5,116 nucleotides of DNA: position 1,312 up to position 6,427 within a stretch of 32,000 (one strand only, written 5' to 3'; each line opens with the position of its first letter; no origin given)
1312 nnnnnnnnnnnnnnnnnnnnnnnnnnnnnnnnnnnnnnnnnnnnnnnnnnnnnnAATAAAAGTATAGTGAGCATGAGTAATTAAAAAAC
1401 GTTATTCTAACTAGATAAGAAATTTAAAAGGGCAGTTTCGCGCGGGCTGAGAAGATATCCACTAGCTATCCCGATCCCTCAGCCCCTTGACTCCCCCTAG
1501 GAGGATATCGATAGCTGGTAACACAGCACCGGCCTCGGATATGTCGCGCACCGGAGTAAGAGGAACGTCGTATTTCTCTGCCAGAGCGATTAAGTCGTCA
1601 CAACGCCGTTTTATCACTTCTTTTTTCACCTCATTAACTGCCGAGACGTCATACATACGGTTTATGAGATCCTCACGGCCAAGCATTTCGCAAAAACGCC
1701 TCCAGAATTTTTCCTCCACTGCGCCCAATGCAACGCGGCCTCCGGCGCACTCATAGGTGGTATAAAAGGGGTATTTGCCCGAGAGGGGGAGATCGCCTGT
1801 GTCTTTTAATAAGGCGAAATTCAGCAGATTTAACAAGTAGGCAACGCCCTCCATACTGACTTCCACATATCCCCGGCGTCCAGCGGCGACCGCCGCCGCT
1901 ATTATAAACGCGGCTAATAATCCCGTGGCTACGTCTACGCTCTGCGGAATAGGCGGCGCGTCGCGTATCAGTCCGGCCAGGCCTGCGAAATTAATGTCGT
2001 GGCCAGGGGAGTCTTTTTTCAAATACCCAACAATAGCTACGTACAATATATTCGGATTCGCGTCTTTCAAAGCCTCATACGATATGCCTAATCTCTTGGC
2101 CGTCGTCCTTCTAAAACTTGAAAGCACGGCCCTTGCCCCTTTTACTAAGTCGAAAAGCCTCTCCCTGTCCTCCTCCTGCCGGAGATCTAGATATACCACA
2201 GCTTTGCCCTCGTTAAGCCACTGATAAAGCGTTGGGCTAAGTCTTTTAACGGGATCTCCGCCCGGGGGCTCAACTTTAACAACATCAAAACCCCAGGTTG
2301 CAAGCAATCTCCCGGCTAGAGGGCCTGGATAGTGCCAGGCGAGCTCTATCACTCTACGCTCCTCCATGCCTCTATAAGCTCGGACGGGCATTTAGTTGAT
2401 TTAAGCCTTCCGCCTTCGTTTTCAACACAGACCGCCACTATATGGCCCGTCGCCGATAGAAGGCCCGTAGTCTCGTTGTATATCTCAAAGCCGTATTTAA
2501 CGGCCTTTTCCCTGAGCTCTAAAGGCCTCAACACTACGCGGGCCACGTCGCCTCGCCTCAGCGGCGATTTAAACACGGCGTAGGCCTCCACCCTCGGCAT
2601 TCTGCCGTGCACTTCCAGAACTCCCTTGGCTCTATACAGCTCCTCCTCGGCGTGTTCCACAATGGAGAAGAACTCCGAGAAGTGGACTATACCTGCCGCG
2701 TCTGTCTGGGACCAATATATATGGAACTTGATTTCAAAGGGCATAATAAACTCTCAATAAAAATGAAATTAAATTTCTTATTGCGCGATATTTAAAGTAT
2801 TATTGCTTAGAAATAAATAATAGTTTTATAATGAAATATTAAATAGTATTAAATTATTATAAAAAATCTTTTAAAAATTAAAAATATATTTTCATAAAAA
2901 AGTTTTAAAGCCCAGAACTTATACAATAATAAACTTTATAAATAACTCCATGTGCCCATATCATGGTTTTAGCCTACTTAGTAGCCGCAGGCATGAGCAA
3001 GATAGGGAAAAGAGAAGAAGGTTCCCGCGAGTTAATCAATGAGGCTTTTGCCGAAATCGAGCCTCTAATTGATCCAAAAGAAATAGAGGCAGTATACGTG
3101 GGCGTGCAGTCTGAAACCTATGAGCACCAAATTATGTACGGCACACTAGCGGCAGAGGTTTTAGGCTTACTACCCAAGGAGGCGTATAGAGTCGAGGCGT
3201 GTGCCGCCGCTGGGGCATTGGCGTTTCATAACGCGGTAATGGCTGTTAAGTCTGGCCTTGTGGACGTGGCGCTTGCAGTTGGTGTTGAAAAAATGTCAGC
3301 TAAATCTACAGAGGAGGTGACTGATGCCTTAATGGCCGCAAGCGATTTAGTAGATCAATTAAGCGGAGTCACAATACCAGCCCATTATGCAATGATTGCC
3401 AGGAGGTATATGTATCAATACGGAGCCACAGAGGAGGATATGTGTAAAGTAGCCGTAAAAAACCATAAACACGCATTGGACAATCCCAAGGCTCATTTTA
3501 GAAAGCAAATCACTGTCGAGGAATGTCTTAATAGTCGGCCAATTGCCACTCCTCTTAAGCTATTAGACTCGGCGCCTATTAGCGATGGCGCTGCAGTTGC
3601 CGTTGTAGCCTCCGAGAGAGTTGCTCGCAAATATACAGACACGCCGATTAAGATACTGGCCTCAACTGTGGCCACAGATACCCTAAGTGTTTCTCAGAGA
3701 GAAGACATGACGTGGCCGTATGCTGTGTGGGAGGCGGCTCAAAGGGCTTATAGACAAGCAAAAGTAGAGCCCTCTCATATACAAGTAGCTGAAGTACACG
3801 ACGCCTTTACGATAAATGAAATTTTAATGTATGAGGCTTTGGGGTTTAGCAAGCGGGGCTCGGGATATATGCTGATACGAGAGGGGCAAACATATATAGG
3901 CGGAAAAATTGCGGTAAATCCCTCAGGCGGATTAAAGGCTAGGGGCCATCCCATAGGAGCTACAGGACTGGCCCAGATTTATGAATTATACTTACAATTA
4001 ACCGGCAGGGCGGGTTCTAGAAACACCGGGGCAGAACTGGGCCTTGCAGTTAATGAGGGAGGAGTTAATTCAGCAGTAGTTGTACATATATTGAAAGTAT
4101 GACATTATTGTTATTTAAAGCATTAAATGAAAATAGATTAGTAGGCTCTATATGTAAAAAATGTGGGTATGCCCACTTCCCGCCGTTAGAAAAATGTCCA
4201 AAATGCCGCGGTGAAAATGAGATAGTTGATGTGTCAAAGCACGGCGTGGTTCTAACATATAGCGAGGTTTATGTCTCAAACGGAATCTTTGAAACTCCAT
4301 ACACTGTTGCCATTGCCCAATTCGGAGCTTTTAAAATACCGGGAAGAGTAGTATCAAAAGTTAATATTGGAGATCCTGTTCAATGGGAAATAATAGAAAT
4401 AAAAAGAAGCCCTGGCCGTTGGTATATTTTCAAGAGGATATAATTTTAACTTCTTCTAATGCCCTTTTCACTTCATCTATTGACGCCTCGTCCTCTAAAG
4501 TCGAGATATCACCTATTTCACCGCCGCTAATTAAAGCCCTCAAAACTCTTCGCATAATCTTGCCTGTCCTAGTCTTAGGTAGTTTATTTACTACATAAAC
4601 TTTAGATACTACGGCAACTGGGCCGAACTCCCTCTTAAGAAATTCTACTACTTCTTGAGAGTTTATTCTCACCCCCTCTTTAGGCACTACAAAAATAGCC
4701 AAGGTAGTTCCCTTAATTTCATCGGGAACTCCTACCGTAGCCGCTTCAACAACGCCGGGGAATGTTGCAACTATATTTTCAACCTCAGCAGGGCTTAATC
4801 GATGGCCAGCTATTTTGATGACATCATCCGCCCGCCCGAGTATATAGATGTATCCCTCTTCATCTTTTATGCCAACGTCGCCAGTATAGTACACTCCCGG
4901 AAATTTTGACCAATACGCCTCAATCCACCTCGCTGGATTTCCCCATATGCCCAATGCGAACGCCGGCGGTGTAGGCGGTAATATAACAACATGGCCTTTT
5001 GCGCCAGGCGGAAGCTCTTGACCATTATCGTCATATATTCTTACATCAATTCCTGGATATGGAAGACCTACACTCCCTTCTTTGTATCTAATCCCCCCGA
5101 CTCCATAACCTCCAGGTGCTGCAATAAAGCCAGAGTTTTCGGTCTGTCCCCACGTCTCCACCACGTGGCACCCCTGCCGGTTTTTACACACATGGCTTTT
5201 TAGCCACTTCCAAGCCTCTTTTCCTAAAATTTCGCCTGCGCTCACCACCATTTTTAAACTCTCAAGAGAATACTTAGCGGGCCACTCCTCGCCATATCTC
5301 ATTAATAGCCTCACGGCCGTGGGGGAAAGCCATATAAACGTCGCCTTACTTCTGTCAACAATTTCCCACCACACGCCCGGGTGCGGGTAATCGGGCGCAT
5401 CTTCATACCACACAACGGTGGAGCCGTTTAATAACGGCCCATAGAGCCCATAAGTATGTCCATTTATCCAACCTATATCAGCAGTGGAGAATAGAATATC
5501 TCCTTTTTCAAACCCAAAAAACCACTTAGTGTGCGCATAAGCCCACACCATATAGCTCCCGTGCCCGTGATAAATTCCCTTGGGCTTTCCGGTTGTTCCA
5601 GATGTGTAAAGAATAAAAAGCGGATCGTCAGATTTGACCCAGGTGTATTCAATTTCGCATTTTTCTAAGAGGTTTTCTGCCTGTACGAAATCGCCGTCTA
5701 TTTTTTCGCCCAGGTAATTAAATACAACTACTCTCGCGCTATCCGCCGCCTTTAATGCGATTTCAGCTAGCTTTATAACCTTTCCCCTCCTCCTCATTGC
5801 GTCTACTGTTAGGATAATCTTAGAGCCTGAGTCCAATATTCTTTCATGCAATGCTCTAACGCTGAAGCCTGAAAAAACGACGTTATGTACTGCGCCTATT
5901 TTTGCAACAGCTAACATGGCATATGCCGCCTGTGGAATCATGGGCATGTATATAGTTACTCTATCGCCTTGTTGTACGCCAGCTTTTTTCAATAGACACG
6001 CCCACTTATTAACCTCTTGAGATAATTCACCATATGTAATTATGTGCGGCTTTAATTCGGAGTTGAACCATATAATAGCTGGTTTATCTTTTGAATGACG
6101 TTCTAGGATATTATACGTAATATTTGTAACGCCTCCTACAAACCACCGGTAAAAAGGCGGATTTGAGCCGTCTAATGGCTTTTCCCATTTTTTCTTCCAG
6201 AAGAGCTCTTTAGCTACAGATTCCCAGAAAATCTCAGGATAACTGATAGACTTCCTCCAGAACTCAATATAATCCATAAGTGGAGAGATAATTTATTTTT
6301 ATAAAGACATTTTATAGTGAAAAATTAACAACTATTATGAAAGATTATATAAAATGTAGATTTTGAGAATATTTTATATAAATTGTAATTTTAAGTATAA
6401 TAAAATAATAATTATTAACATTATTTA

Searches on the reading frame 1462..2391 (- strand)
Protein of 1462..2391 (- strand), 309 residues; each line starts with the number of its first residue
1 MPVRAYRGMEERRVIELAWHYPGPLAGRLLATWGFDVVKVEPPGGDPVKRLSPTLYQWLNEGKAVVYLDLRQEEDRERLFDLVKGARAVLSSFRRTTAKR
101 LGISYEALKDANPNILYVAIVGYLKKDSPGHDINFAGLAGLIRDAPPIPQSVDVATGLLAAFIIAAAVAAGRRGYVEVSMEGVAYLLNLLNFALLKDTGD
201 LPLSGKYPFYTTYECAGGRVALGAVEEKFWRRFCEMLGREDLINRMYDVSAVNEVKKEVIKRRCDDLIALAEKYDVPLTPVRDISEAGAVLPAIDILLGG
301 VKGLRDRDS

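Call 57: search_protein_families(library=pfam, proteins=[window:1462-2391:-], max_evalue=0.00001)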
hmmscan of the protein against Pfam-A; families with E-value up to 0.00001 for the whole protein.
window:1462-2391:- (309 aa): 1 family
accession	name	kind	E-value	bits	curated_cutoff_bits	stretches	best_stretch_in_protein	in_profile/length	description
PF02515.22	CoA_transf_3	-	1.9e-49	169.2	23.3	1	10-287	2-317/366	CoA-transferase family III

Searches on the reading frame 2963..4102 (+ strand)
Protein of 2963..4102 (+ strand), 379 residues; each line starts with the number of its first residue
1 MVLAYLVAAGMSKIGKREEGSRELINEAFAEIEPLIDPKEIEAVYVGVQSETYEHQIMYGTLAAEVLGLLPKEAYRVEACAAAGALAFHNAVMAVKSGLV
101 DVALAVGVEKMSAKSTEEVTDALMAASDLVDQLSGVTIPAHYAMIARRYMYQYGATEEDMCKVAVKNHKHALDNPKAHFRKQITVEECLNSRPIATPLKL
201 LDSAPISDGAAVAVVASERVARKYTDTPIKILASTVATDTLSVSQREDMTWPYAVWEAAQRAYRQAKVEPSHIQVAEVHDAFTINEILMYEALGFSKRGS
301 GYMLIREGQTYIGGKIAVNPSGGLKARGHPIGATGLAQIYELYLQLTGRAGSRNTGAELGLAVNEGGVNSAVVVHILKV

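Call 57: search_protein_families(library=pfam, proteins=[window:2963-4102:+], max_evalue=0.00001)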
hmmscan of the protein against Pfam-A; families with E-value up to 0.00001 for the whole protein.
window:2963-4102:+ (379 aa): 3 families
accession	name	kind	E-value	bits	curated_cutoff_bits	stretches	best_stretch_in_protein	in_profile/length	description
PF22691.2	Thiolase_C_1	-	6.6e-41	139.8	28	1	237-378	3-143/144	Thiolase C-terminal domain-like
PF00108.29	Thiolase_N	-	1.2e-23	84.3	26.4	1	6-218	3-259/260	Thiolase, N-terminal domain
PF02803.24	Thiolase_C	-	4.1e-08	33.3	27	1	247-352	16-103/123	Thiolase, C-terminal domain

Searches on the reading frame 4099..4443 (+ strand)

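Call 57: search_protein_families(library=pfam, proteins=[window:4099-4443:+], max_evalue=0.00001)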
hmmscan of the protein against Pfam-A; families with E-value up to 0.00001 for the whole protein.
window:4099-4443:+ (114 aa): 1 family
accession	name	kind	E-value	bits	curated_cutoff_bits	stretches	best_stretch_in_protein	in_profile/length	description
PF12172.15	zf-ChsH2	-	1.9e-12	47.2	23.2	1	6-40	1-35/37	ChsH2, rubredoxin-like zinc ribbon domain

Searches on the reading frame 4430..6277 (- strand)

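Call 4: search_protein_families(library=pfam, proteins=[window:4430-6277:-])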
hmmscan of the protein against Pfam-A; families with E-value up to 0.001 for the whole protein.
window:4430-6277:- (615 aa): 3 families
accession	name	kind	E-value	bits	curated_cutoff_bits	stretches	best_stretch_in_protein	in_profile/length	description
PF00501.34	AMP-binding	-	9.7e-82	275.2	29.9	1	61-432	8-374/384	AMP-binding enzyme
PF13193.12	AMP-binding_C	-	1.5e-21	77.6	24.5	1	498-573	1-76/76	AMP-binding enzyme C-terminal domain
PF16177.11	ACAS_N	-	3.2e-20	72.1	27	1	3-56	1-54/55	Acetyl-coenzyme A synthetase N-terminus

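Call 5: search_protein_families(library=ncbifam, proteins=[window:4430-6277:-])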
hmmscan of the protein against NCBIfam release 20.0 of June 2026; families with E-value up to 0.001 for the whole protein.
window:4430-6277:- (615 aa): 104 families (the best 25 are shown)
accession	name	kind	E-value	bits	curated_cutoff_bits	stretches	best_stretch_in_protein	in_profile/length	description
NF001208.0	PRK00174.1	subfamily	7.5e-197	655.6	657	1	3-609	29-647/649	acetate--CoA ligase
TIGR02188.1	Ac_CoA_lig_AcsA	equivalog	7.1e-196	652.2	724.95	1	2-605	6-628/629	acetate--CoA ligase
NF007815.0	PRK10524.1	equivalog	3.6e-168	560.9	955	1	2-608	3-628/629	propionate--CoA ligase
TIGR02316.1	propion_prpE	equivalog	6.7e-154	513.9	827.4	1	1-609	1-628/628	propionate--CoA ligase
NF003313.0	PRK04319.1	equivalog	4.4e-115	385.1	729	1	45-596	37-574/574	acetate--CoA ligase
NF002937.0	PRK03584.1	subfamily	1.3e-95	320.9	639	1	2-606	37-651/657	acetoacetate--CoA ligase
NF004837.0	PRK06187.1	subfamily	1e-77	261.6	476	1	56-585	12-524/531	long-chain-fatty-acid--CoA ligase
TIGR01217.1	ac_ac_CoA_syn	equivalog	5.1e-74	249.6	520.9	1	2-601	36-642/652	acetoacetate--CoA ligase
NF047394.1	AcylCoAsynMbcS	equivalog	6.4e-68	229.6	850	1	54-581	15-518/525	acyl-CoA synthetase MbcS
NF053567.1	HBDA_AROS1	equivalog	6.6e-60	203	1000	1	79-583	39-519/523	3-hydroxybenzoate--CoA ligase HbdA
NF004822.0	PRK06178.1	equivalog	1.9e-57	195.2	782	1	41-582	30-566/571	acyl-CoA synthetase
NF004808.0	PRK06155.1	equivalog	5.5e-57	193.2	722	1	57-581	26-520/542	ATP-dependent acyl-CoA ligase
NF006182.0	PRK08316.1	subfamily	3e-56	191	663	1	60-582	22-516/523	fatty acyl-CoA synthetase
TIGR02262.1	benz_CoA_lig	subfamily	8.6e-55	186.4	375.25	1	79-580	30-506/508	benzoate-CoA ligase family protein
NF005702.0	PRK07514.1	subfamily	1.5e-54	185.2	558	1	55-581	6-498/506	malonyl-CoA synthase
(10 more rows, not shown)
